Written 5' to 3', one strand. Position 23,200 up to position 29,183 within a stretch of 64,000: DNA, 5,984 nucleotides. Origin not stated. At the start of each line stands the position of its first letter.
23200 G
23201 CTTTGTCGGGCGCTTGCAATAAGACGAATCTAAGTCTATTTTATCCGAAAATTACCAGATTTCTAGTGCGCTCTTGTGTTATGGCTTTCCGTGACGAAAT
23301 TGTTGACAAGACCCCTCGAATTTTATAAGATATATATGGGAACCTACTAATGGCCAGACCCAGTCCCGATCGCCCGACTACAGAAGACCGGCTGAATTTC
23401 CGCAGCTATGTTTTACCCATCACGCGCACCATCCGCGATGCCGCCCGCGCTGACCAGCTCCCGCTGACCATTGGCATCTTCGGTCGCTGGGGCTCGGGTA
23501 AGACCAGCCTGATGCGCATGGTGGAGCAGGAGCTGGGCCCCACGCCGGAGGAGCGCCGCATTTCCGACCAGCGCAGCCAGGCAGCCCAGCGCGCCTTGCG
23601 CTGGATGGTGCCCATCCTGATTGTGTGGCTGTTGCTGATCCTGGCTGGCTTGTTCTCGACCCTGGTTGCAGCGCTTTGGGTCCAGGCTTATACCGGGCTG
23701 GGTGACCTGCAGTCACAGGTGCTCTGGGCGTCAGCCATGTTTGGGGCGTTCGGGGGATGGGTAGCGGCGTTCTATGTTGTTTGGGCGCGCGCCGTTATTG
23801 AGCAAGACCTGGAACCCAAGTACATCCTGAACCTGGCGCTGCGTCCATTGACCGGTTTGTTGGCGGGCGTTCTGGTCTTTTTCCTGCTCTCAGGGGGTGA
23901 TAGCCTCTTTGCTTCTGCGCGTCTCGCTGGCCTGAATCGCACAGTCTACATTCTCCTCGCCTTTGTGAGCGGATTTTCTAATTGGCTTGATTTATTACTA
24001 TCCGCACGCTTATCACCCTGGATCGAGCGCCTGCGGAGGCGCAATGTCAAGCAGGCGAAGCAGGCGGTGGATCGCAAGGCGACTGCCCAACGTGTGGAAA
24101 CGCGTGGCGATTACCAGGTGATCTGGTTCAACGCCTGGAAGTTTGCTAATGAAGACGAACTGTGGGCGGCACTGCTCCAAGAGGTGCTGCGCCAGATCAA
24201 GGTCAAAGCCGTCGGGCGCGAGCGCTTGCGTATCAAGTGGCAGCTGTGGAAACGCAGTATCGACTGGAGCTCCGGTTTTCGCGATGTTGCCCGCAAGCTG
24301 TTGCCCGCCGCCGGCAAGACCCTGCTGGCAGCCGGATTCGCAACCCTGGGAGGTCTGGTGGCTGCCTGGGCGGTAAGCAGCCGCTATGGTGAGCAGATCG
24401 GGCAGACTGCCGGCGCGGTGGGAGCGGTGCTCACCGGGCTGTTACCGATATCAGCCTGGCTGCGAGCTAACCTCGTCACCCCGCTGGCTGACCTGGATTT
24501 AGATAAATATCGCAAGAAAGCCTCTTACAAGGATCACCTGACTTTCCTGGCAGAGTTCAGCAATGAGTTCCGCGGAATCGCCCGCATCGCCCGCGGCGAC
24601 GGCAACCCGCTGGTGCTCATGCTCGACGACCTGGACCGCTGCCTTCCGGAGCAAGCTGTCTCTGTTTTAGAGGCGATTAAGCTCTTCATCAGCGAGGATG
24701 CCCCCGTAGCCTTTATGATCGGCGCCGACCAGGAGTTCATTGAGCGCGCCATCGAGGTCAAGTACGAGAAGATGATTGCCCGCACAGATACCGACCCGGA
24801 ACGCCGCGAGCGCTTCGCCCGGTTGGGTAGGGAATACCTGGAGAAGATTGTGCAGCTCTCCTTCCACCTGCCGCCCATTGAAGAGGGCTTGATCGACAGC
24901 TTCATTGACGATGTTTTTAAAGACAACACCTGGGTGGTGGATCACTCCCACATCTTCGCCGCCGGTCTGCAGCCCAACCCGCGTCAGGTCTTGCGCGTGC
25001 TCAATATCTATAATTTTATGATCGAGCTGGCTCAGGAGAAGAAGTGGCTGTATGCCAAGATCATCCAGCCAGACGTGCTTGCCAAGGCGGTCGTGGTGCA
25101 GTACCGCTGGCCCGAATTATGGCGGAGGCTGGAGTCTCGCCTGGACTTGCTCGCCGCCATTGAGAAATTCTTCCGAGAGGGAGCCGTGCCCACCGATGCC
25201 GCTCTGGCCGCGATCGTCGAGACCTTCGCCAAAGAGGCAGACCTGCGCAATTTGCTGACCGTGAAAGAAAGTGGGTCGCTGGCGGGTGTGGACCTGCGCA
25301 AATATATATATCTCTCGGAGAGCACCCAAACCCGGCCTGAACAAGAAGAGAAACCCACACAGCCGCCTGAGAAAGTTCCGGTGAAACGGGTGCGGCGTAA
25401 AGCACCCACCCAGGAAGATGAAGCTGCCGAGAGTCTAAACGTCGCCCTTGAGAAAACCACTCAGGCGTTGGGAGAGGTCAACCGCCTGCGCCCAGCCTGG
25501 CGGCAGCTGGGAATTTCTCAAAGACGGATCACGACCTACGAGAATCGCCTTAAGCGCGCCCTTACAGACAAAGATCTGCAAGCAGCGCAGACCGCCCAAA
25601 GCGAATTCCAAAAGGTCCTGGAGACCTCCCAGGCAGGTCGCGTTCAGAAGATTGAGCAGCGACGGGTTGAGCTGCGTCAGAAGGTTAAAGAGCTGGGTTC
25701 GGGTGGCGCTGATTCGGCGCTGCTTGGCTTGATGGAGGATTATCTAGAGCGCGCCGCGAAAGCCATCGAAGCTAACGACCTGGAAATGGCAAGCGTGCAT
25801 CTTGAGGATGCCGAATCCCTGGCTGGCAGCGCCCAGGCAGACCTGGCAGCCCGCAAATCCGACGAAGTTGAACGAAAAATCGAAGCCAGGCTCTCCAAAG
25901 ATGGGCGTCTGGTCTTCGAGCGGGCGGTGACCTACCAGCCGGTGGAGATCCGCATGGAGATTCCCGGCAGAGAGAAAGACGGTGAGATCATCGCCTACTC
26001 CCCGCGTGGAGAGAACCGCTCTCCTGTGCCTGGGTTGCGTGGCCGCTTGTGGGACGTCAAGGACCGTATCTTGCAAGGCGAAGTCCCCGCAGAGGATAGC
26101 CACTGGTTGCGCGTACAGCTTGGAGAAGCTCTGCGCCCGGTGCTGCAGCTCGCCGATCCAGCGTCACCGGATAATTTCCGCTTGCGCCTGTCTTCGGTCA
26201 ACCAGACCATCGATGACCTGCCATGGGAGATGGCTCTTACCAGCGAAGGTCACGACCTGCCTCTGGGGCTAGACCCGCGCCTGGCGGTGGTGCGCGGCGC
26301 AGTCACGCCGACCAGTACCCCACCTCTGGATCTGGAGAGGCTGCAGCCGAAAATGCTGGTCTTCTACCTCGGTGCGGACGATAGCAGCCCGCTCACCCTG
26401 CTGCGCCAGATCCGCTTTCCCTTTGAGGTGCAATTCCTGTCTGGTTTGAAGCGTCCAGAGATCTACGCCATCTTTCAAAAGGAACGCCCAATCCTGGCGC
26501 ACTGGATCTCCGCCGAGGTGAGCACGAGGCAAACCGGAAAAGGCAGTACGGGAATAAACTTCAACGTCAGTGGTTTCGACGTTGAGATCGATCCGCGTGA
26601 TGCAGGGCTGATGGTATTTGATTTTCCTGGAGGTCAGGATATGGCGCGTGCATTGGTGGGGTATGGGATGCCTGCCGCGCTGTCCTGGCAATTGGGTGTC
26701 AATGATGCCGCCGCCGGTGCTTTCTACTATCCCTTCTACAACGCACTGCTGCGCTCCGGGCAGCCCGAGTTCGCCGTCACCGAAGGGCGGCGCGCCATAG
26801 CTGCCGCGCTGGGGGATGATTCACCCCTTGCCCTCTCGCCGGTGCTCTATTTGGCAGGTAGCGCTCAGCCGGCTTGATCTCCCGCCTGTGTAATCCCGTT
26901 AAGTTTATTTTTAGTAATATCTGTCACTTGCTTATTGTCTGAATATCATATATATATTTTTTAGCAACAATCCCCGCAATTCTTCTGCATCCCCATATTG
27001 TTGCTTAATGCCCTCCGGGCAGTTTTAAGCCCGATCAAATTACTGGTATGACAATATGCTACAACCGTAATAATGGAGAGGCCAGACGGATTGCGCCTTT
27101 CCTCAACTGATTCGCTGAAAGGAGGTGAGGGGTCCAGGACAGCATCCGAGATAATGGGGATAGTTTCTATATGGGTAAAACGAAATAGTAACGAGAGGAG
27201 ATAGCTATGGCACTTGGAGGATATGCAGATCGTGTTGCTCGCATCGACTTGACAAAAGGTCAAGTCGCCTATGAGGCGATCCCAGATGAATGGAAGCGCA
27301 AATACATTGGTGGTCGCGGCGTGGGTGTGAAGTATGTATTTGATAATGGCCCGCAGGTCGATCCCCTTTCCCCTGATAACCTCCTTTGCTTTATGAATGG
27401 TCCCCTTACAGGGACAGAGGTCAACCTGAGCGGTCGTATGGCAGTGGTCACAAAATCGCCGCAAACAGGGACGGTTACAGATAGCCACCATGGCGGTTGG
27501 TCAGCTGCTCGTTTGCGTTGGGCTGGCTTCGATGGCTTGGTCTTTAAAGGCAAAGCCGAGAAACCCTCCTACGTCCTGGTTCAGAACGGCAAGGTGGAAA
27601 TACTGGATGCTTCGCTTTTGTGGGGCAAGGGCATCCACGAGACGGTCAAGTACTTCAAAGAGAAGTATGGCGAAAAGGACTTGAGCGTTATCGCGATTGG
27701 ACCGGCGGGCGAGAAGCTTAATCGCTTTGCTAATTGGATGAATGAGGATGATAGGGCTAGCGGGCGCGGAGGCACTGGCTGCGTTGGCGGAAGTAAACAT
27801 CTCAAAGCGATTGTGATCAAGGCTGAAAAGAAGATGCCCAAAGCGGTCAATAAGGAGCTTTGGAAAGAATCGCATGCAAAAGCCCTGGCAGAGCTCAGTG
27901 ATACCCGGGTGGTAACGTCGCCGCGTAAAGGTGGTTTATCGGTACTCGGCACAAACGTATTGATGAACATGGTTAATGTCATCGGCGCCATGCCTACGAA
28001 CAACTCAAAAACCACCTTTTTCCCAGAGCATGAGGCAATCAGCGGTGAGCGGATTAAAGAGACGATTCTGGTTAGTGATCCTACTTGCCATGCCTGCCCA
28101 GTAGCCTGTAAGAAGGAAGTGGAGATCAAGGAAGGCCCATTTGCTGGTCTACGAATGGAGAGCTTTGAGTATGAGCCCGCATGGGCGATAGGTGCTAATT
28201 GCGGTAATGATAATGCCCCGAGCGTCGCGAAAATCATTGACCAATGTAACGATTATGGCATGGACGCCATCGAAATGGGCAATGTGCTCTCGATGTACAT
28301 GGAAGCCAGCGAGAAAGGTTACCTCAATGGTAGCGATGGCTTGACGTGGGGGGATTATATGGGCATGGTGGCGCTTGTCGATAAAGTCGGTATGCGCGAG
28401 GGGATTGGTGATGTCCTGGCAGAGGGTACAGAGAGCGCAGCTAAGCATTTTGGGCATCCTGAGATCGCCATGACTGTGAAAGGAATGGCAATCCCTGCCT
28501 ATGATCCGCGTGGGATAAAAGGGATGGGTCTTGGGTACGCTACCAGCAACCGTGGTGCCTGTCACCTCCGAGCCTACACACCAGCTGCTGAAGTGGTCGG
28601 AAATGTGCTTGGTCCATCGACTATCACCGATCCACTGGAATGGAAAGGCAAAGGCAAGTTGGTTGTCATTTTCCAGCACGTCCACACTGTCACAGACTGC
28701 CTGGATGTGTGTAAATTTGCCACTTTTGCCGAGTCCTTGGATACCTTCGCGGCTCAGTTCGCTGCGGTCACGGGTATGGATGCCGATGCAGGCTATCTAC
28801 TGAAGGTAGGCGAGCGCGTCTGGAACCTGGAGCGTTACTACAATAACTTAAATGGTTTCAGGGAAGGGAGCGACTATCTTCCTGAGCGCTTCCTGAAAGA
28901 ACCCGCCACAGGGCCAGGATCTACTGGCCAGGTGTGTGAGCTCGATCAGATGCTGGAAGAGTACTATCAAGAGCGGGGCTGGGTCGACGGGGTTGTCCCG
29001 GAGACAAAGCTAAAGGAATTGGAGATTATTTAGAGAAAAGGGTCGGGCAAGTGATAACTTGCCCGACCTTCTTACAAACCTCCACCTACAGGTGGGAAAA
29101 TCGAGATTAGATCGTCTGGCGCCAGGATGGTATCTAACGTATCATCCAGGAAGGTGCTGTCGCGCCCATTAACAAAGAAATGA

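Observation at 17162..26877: Kinase-TPR / 2xFHA-lipase / KAP-NTPase-CHAT-like neighbourhood: candidate phospho-regulated membrane-targeting (conflict or developmental) module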

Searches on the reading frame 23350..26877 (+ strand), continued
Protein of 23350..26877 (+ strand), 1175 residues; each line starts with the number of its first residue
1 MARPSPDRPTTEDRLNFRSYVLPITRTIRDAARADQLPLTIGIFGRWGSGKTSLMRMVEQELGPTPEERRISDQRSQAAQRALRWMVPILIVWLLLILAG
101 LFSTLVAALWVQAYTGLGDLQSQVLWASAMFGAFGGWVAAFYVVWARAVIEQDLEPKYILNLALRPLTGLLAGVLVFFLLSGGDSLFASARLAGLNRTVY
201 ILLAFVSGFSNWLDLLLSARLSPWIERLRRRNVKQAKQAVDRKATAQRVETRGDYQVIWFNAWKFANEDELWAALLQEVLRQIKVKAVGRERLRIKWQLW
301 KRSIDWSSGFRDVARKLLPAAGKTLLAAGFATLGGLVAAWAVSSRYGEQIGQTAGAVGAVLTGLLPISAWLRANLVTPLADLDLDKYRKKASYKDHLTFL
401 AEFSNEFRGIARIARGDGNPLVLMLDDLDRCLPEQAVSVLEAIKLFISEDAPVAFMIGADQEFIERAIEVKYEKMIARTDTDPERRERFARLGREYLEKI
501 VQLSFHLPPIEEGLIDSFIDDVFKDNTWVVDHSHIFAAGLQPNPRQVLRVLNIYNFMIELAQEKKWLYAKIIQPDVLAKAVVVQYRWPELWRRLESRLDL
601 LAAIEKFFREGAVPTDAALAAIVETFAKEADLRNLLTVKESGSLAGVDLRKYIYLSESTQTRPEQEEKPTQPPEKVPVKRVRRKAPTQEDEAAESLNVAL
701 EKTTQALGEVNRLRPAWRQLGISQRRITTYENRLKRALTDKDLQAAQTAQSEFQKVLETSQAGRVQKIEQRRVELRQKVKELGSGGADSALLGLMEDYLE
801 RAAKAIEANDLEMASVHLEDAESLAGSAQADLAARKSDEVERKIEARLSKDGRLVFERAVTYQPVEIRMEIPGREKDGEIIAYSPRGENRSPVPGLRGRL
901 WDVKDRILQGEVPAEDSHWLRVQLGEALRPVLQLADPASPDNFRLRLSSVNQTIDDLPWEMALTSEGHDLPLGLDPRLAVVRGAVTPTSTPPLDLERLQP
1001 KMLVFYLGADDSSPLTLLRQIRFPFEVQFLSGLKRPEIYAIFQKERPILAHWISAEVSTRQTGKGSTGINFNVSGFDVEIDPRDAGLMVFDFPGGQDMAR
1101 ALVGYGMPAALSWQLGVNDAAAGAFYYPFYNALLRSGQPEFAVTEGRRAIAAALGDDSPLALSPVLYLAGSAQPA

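Call 57: predict_structure(alignment_id=A2)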
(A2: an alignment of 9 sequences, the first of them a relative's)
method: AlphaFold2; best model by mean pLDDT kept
length: 1175 residues; sequences in the alignment: 9
mean_pLDDT: 69.7   pTM: 0.40
mean pLDDT of the five models: 69.7, 69.7, 63.6, 62.2, 57.0
residues with pLDDT >= 90: 47; 70-90: 666; 50-70: 287; < 50: 175
segments of 3 or more residues with pLDDT < 50: 1-8, 183-194, 235-252, 320-366, 655-671, 673-676, 678-692, 838-856, 1057-1077, 1172-1175
pLDDT, mean of each block of 10 residues (from residue 1): 43 64 84 79 70 84 70 79 82 81 71 69 77 80 75 75 83 77 46 53 68 55 51 46 35 69 67 72 69 73 70 57 43 44 42 47 50 53 59 59 75 70 82 77 66 82 75 64 70 70 62 71 76 86 67 78 59 83 84 82 90 83 85 87 79 45 30 37 37 58 83 79 87 88 81 81 79 91 68 84 85 86 84 56 43 44 72 76 74 72 76 78 80 60 70 76 67 76 65 61 76 76 81 73 82 61 39 50 78 77 80 78 89 79 88 81 82 44
secondary structure, 60 per line:
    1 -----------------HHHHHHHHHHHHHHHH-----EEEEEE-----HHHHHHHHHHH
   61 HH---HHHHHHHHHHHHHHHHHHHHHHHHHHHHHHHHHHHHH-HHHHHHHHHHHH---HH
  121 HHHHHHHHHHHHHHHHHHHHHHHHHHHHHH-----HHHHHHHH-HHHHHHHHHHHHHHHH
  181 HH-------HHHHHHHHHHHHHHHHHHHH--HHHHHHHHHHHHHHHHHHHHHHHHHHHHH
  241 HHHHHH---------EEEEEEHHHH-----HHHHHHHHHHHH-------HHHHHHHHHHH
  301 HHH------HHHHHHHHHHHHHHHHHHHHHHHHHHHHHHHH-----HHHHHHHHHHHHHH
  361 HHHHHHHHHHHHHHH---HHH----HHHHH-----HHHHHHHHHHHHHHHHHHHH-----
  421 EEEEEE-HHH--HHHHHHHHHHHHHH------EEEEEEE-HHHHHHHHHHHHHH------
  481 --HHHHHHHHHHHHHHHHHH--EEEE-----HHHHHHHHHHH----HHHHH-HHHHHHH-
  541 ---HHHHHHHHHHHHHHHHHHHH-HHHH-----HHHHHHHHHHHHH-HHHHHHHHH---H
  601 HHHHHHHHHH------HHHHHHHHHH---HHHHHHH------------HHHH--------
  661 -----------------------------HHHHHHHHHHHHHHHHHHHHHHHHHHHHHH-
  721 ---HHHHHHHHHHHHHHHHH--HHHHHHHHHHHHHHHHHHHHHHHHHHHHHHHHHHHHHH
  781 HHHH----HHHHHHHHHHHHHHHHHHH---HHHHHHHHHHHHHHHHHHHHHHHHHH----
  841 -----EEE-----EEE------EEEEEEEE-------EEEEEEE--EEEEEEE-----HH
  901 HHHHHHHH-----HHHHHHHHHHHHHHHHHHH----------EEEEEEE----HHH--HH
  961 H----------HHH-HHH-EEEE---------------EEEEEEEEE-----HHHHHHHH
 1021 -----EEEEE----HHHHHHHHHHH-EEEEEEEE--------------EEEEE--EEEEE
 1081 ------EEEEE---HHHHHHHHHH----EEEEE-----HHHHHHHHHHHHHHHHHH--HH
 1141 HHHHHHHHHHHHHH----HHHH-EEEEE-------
elements in order (helices of 4 or more, strands of 3 or more residues): H18-33 E39-44 H50-62 H66-102 H104-115 H119-150 H156-163 H165-182 H190-209 H212-246 E256-261 H262-265 H271-282 H290-303 H310-341 H347-375 H386-390 H396-415 E421-426 H433-446 E453-459 H461-474 H483-500 E503-506 H512-522 H527-531 H533-539 H544-563 H565-568 H574-586 H588-596 H600-610 H617-626 H630-636 H649-652 H690-719 H724-740 H743-784 H789-807 H811-836 E846-848 E854-856 E863-870 E878-884 E887-893 H899-908 H914-932 E943-949 E980-983 E999-1007 H1013-1020 E1026-1030 H1035-1045 E1047-1054 E1069-1073 E1076-1080 E1087-1091 H1095-1104 E1109-1113 H1119-1136 H1139-1154 H1159-1162 E1164-1168

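Call 59: fold_search(model_id=the predicted structure, library=pdb)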
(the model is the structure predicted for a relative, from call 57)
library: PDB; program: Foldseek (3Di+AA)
matches with E <= 10: 449; with E <= 0.001: 9
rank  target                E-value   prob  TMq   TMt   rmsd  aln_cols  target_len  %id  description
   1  8d9h_E                1.3e-06  1.00  0.20  0.33  30.6       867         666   10  gRAMP-TPR-CHAT match PFS target RNA(Craspase) (released 2023-06-14)
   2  7y84_C                1.6e-06  1.00  0.21  0.36  29.2       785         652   10  CryoEM structure of type III-E CRISPR Craspase gRAMP-crRNA in complex with TPR-CHAT protease (released 2022-12-14)
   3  8eex_B                5.4e-06  1.00  0.21  0.32  27.6       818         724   10  Cas7-11 in complex with Csx29 (released 2022-11-16)
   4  7y85_D                8.1e-06  1.00  0.20  0.35  30.3       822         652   11  CryoEM structure of type III-E CRISPR Craspase gRAMP-crRNA in complex with TPR-CHAT protease bound to self RNA target (released 2022-12-14)
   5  7xsr_C                6.7e-05  1.00  0.20  0.32  30.5       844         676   10  Structure of Craspase-target RNA (released 2022-11-09)
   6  7xss_C                2.0e-04  1.00  0.19  0.32  31.3       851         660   11  Structure of Craspase-CTR (released 2022-11-09)
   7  8hr8_E                2.9e-04  1.00  0.14  0.18  19.7       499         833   13  Structure of heptameric RdrA ring (released 2023-02-01)
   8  8tl0_I                3.9e-04  1.00  0.12  0.27  16.4       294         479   14  Structure of activated SAVED-CHAT filament (released 2024-03-06)
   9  8hra_C                8.3e-04  1.00  0.14  0.18  19.8       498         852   12  Structure of heptameric RdrA ring in RNA-loading state (released 2023-02-01)
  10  8hr8_H                1.1e-03  1.00  0.14  0.19  18.8       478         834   13  Structure of heptameric RdrA ring (released 2023-02-01)
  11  8hr8_C                1.2e-03  1.00  0.12  0.16  18.8       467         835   11  Structure of heptameric RdrA ring (released 2023-02-01)
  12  8hr8_A                1.2e-03  1.00  0.14  0.18  18.5       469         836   12  Structure of heptameric RdrA ring (released 2023-02-01)
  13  8hr8_F                1.7e-03  1.00  0.14  0.19  18.1       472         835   11  Structure of heptameric RdrA ring (released 2023-02-01)
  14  8hra_B                2.1e-03  1.00  0.14  0.18  15.5       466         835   13  Structure of heptameric RdrA ring in RNA-loading state (released 2023-02-01)
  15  8tl0_D                2.3e-03  1.00  0.12  0.26  15.9       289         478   13  Structure of activated SAVED-CHAT filament (released 2024-03-06)
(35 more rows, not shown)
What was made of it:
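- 23350..26877 (+): Independent solo gene, not part of the pair: a KAP P-loop NTPase of 1175 aa. Layout: Walker A aa 42-54 (23473-23511); 4 + 2 inserted hydrophobic helices (23614-24000 and 24319-24462); Walker B aa 421-431 (24610-24642); long helical region aa 690-836 (25417-25857); beta-rich plus CHAT-like pseudo-protease domain aa 845-1175 (25882-26874). Foldseek to TPR-CHAT and RdrA (call 59).
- Checked: Foldseek places the model nearest TPR-CHAT/Csx29 (call 59).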

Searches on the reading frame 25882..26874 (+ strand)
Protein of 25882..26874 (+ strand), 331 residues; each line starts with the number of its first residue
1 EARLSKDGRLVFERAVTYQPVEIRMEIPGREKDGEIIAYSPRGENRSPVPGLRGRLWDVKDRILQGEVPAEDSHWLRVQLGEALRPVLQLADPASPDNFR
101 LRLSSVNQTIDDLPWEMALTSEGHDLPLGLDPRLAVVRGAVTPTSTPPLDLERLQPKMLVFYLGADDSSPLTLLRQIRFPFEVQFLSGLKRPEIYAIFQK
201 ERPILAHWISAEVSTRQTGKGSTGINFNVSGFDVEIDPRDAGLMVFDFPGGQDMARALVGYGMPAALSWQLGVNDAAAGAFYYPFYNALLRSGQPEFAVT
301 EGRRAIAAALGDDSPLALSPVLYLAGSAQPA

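Call 62: search_solved_structures(query=A3, max_evalue=10, show_alignments=3)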
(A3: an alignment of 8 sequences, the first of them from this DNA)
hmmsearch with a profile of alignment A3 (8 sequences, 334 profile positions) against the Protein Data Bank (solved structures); distinct sequences matched with E-value up to 10: 1.
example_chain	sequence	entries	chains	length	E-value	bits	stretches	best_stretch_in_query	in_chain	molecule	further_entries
8tl0_A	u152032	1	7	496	5.7e-07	32.1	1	149-299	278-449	CHAT domain-containing protein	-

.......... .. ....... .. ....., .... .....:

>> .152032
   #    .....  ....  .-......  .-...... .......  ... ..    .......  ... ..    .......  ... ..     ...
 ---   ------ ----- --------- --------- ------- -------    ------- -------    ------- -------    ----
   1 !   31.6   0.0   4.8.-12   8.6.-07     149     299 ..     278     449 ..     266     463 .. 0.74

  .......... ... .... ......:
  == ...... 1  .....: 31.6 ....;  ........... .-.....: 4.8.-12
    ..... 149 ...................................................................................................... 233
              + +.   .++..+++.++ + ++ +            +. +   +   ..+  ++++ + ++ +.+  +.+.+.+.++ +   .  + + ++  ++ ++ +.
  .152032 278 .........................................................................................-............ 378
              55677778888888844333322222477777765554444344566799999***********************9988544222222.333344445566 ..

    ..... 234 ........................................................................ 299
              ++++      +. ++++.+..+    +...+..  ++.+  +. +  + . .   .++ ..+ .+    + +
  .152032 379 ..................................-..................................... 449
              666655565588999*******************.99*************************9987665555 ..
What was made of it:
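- Closest known: CHAT caspase-like proteases. Same: Fold-level and profile-level similarity of the C-terminal roughly 330 aa (calls 59, 62).
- Checked: A profile of the C-terminus matches the SAVED-CHAT structure 8tl0 at E 5.7e-7 (call 62).
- The CHAT-like domain lacks the catalytic dyad (call 62).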

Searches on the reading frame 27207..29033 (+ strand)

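Call 3: search_protein_families(library=pfam, proteins=[window:27207-29033:+], max_evalue=0.01)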
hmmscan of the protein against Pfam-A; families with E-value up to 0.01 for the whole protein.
window:27207-29033:+ (608 aa): 2 families
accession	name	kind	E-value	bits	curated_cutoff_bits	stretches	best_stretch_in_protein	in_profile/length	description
PF01314.23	AFOR_C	-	2.6e-129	432.2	27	1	234-607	9-385/385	Aldehyde ferredoxin oxidoreductase, domains 2 & 3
PF02730.20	AFOR_N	-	7.5e-74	248.2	29.8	1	9-205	2-197/199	Aldehyde ferredoxin oxidoreductase, N-terminal domain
